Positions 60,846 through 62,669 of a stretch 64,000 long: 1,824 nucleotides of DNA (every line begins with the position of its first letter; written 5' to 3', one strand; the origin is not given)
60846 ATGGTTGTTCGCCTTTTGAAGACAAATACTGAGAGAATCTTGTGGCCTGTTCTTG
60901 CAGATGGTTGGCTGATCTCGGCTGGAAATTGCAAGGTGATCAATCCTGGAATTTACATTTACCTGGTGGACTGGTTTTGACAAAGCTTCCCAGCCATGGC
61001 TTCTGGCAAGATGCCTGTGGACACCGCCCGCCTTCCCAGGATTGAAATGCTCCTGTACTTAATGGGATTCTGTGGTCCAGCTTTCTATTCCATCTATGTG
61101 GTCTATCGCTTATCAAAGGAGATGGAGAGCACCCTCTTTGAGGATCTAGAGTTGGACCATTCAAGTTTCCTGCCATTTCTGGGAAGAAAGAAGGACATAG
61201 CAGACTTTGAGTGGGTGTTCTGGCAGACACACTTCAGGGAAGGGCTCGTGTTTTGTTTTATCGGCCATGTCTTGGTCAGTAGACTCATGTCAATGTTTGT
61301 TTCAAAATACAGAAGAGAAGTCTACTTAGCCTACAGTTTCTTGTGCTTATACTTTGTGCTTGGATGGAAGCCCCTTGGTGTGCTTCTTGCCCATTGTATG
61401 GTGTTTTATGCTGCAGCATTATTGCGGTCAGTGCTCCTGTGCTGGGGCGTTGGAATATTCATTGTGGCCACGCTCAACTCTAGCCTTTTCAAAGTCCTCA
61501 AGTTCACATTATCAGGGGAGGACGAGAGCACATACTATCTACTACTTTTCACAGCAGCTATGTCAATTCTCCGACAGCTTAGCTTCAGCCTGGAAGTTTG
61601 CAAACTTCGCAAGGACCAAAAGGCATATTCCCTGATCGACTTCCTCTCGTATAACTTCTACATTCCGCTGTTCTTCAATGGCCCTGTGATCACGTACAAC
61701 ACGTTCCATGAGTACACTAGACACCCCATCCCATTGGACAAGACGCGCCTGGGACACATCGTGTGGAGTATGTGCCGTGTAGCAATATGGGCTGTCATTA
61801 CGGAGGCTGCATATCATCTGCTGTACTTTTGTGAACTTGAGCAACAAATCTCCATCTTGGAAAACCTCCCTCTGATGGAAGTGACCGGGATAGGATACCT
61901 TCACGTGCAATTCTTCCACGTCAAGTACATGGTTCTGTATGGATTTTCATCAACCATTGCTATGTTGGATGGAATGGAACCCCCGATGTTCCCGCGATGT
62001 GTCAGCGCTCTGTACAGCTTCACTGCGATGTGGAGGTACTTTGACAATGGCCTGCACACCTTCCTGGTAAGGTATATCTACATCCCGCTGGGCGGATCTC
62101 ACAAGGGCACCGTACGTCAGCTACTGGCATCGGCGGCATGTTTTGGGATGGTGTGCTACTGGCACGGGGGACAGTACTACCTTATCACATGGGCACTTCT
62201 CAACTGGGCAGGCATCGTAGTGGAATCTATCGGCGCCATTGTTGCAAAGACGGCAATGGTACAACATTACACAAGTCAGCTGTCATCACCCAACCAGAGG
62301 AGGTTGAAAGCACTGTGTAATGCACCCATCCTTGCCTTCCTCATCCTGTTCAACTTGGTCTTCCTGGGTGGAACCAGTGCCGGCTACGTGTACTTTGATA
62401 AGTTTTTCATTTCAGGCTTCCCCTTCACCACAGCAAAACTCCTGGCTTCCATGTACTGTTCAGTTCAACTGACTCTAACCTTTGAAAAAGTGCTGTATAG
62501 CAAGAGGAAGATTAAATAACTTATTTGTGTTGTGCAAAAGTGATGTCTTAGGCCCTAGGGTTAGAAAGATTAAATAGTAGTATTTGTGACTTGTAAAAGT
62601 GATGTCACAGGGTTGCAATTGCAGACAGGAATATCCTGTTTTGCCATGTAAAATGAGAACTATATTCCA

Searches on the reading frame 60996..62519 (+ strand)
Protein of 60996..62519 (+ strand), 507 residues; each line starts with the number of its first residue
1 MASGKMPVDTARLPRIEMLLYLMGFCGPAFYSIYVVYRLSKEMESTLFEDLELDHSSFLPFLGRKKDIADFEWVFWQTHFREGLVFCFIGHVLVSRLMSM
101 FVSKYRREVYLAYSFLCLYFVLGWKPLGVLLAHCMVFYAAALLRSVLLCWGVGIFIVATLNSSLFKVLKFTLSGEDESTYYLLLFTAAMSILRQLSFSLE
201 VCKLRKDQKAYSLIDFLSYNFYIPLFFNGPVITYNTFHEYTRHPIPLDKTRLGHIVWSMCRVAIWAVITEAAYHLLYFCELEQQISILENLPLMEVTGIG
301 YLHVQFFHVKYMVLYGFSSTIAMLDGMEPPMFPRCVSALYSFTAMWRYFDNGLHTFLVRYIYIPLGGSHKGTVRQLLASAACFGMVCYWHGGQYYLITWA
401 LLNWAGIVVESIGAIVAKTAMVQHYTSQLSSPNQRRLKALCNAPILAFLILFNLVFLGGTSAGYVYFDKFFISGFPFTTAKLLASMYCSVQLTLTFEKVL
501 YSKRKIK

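Call 18: search_protein_families(library=pfam, proteins=[window:60996-62519:+], max_evalue=0.01)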
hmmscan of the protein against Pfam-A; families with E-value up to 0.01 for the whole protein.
window:60996-62519:+ (507 aa): 1 family
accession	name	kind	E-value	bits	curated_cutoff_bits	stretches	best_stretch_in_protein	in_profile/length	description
PF03062.24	MBOAT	-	3.9e-31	109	27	1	160-437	27-322/337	MBOAT, membrane-bound O-acyltransferase family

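Call 50: search_solved_structures(query=window:60996-62519:+, max_evalue=0.00001)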
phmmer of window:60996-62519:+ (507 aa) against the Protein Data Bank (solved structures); distinct sequences matched with E-value up to 0.00001: 3.
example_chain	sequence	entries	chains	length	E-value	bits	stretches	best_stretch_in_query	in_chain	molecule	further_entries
7mhy_A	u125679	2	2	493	1.1e-96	327.9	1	13-493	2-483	Protein-cysteine N-palmitoyltransferase HHAT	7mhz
7q1u_A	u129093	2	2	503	2.3e-96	326.8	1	13-494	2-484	Protein-cysteine N-palmitoyltransferase HHAT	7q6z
7urf_A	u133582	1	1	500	3.7e-95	322.9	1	13-494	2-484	Protein-cysteine N-palmitoyltransferase HHAT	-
